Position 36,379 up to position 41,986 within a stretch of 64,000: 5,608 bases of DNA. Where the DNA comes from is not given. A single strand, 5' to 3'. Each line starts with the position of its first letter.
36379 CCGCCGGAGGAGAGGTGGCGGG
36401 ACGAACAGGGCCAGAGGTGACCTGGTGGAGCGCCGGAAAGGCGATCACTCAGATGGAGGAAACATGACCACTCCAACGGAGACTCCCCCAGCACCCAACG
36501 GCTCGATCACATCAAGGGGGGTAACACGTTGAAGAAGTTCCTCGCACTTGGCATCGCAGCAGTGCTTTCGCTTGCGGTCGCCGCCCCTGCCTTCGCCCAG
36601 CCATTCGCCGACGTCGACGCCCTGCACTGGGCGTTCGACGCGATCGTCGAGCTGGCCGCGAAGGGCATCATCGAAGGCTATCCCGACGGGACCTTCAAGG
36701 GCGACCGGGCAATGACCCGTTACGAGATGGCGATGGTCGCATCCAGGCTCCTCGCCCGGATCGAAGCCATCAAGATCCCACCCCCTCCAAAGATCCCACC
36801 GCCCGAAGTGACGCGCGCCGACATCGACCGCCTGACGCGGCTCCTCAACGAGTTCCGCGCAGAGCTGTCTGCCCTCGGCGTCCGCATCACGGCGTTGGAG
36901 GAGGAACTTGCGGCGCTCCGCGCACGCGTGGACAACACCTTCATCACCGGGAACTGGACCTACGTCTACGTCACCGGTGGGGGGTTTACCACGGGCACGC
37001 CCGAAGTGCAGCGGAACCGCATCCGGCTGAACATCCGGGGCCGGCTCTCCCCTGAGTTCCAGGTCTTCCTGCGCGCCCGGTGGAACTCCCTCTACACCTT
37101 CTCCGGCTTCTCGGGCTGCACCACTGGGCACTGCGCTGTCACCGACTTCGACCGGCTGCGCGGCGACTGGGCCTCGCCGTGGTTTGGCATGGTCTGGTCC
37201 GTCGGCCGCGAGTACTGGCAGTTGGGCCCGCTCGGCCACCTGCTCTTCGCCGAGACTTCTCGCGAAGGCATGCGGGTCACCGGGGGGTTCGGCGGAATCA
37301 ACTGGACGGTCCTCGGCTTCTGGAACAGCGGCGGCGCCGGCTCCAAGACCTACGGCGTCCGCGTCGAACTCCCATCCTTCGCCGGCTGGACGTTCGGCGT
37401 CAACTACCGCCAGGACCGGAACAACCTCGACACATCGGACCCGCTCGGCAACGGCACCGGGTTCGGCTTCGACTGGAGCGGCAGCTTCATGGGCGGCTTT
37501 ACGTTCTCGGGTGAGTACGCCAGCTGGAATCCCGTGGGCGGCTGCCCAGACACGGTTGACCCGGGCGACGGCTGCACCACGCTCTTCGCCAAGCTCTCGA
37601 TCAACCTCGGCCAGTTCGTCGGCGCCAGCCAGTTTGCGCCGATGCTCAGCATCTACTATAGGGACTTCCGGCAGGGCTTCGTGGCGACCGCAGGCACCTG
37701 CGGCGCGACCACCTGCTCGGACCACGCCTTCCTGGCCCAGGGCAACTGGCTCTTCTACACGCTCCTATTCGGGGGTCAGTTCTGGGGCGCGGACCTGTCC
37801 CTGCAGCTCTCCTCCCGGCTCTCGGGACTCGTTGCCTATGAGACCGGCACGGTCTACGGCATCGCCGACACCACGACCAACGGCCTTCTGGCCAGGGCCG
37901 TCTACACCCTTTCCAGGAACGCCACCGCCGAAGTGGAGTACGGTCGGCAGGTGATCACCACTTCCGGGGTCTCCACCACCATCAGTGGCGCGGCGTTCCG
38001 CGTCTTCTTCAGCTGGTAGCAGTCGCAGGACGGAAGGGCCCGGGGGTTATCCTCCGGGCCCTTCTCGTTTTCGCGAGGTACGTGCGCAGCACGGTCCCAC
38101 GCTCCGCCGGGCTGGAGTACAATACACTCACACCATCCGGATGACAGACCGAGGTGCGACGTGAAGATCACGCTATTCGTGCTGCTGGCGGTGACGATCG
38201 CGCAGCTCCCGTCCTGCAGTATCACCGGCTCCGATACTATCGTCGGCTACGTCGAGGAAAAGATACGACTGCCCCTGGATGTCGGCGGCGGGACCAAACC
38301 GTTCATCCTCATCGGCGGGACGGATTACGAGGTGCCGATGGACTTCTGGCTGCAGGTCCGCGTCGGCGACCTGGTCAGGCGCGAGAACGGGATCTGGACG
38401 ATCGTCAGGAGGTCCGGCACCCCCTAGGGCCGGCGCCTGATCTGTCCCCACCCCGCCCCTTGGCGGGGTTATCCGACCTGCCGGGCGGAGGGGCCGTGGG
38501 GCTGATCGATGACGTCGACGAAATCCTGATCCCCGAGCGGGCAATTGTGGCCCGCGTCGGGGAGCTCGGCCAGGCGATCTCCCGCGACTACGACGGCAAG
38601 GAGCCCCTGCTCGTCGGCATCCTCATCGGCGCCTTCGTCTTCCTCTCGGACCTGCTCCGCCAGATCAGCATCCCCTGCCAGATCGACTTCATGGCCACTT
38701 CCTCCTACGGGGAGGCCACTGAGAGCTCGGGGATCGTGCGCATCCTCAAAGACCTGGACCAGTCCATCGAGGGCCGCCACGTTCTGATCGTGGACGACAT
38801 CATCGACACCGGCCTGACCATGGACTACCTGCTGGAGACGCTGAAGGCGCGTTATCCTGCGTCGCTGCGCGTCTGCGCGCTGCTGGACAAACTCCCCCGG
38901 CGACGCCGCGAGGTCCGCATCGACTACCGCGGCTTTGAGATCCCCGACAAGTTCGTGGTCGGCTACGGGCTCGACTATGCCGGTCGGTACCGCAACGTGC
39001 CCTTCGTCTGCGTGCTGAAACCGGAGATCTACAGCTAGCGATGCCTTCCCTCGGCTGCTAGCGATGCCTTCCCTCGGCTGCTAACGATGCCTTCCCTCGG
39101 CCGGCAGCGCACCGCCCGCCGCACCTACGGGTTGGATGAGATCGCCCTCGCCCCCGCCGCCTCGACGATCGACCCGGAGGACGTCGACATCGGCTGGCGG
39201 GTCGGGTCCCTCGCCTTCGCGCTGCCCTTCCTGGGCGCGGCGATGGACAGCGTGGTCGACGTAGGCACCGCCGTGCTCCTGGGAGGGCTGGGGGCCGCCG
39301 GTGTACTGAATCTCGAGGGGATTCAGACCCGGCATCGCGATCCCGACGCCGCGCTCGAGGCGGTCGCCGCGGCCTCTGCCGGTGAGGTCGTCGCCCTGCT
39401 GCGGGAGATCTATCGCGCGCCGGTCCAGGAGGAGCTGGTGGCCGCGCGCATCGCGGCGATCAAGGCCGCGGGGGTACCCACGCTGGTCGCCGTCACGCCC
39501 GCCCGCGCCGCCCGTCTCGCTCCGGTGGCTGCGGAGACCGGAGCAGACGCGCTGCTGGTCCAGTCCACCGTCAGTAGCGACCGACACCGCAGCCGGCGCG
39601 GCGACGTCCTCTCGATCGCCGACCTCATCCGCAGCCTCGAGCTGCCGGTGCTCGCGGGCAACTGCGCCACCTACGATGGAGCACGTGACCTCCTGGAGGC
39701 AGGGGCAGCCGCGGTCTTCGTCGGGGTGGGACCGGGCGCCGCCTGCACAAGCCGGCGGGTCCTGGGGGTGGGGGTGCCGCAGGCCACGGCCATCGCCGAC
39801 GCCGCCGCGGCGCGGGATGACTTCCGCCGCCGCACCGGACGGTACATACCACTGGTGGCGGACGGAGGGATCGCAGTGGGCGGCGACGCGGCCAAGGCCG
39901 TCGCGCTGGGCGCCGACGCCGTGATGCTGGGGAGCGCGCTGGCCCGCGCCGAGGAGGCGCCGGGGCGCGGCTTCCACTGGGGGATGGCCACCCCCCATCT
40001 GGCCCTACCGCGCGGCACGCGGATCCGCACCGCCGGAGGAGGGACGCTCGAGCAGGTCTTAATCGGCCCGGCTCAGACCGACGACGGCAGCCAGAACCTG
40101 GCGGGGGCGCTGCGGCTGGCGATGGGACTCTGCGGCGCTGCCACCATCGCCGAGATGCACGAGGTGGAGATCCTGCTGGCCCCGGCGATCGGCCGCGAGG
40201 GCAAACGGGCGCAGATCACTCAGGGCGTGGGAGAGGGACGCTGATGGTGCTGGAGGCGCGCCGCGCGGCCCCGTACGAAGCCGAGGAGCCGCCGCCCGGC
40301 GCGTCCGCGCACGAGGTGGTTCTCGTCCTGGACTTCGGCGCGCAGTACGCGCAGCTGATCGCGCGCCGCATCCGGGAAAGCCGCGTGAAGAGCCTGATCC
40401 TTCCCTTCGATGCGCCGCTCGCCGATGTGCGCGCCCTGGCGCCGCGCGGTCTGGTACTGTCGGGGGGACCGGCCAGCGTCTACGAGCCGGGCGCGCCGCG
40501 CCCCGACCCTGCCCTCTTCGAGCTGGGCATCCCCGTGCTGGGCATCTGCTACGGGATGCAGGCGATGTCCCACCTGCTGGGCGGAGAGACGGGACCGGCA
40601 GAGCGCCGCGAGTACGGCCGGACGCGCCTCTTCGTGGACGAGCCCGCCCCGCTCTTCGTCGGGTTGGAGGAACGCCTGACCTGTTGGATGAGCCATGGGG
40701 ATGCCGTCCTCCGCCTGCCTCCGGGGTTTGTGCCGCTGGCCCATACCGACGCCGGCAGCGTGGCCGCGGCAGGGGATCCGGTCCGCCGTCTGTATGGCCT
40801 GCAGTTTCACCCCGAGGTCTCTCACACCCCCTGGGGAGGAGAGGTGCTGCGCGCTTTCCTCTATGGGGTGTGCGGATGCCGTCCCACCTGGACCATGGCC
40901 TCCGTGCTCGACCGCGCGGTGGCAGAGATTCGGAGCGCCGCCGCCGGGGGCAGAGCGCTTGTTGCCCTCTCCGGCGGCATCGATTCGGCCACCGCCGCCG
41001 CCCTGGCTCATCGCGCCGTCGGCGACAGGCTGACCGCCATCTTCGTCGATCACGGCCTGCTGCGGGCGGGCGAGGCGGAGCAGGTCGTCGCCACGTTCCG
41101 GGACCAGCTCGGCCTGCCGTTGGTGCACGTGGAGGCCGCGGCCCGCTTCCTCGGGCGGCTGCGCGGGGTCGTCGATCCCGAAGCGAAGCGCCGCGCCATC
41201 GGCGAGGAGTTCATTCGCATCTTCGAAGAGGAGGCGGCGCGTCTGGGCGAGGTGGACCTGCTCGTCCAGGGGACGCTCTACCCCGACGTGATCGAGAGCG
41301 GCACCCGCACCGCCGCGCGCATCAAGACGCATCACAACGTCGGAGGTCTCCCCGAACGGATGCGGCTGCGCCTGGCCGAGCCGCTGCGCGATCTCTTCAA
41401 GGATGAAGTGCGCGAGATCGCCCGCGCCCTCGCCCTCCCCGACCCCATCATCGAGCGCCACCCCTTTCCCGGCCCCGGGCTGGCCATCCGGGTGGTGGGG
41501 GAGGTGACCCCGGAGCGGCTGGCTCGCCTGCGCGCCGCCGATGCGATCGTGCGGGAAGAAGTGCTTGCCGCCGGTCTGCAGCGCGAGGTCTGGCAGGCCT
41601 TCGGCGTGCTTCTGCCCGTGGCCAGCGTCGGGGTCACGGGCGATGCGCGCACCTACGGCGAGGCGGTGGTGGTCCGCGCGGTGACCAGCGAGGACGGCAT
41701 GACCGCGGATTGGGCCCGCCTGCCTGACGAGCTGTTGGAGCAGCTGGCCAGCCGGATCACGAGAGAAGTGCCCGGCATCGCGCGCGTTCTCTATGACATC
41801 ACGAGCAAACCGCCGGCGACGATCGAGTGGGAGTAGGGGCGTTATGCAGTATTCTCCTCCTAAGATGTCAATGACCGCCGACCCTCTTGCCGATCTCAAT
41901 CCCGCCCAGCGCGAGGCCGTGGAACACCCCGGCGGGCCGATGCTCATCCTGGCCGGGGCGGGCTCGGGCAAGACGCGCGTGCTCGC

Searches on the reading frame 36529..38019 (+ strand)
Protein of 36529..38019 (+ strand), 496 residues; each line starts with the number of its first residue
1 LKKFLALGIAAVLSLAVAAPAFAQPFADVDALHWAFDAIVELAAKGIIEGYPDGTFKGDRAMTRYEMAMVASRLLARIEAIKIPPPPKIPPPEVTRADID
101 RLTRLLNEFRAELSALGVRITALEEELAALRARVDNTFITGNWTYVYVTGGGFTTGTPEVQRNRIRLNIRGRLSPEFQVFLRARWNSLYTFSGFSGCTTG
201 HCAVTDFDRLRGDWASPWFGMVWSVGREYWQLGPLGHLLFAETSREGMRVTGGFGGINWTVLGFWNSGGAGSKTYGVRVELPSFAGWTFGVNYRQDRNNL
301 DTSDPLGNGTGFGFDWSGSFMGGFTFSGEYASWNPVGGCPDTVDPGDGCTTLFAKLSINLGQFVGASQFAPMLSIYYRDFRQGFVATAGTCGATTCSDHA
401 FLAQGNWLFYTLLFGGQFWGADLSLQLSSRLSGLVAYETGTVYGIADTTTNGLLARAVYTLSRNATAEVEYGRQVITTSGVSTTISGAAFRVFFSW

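Call 46: search_protein_families(library=pfam, proteins=[window:36529-38019:+], max_evalue=0.01)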
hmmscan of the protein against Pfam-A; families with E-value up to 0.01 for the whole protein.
window:36529-38019:+ (496 aa): 2 families
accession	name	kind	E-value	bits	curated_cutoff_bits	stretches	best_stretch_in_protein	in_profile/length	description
PF00395.25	SLH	-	4.7e-12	46.1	20.8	1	25-68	1-44/44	S-layer homology domain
PF13609.12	Porin_4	-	0.00023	21.5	27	1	142-473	25-304/310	Gram-negative porin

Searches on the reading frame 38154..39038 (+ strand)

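Call 47: search_protein_families(library=pfam, proteins=[window:38154-39038:+], max_evalue=0.01)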
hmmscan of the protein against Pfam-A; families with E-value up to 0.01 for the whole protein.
window:38154-39038:+ (294 aa): 2 families
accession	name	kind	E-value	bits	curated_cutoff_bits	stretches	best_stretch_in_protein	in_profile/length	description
PF00156.33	Pribosyltran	-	1.9e-30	105.7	26.3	1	129-275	9-157/158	Phosphoribosyl transferase domain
PF15609.12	PRTase_2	-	0.009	16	28.8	0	205-252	117-165/188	Phosphoribosyl transferase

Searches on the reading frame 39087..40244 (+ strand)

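Call 47: search_protein_families(library=pfam, proteins=[window:39087-40244:+], max_evalue=0.01)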
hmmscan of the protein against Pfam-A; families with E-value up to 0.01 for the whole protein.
window:39087-40244:+ (385 aa): 7 families
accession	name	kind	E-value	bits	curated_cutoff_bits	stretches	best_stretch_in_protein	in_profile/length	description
PF00478.31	IMPDH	-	3.1e-46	158.4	25.6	1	16-295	4-249/345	IMP dehydrogenase / GMP reductase domain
PF01070.24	FMN_dh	-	2.3e-07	30.6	24.9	1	168-289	201-309/350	FMN-dependent dehydrogenase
PF03060.21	NMO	-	6.7e-05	22.9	28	1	244-294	193-234/331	Nitronate monooxygenase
PF01645.23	Glu_synthase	-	7.1e-05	22.6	20.4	1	215-284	240-306/369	Conserved region in glutamate synthase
PF05690.20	ThiG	-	0.00012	21.9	23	1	253-291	175-213/247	Thiazole biosynthesis protein ThiG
PF04131.20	NanE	-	0.00085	19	27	0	254-290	145-181/192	Putative N-acetylmannosamine-6-phosphate epimerase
PF01207.24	Dus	-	0.0023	17.6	20.4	0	143-214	142-215/311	Dihydrouridine synthase (Dus)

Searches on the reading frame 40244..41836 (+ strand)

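Call 47: search_protein_families(library=pfam, proteins=[window:40244-41836:+], max_evalue=0.01)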
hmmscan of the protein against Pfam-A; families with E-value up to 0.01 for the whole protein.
window:40244-41836:+ (530 aa): 7 families
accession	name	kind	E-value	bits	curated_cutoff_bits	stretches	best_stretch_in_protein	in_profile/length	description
PF00117.34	GATase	-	3.2e-40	138.3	22.8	1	27-207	1-188/190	Glutamine amidotransferase class-I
PF00958.27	GMP_synt_C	-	4.7e-40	136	27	1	438-529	1-92/92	GMP synthase C terminal domain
PF02540.23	NAD_synthase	-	1.6e-08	34.4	21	1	237-270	20-54/242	NAD synthase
PF07722.19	Peptidase_C26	-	3.2e-07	30.8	20.5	1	92-191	102-219/219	Peptidase C26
PF01171.26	ATP_bind_3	-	0.00028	21.1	27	1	238-393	2-156/182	PP-loop family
PF06508.19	QueC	-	0.0006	19.8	22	1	237-292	1-54/210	Queuosine biosynthesis protein QueC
PF03054.22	tRNA_Me_trans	-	0.0065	16.6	20.6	0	238-267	3-31/202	tRNA methyl transferase HUP domain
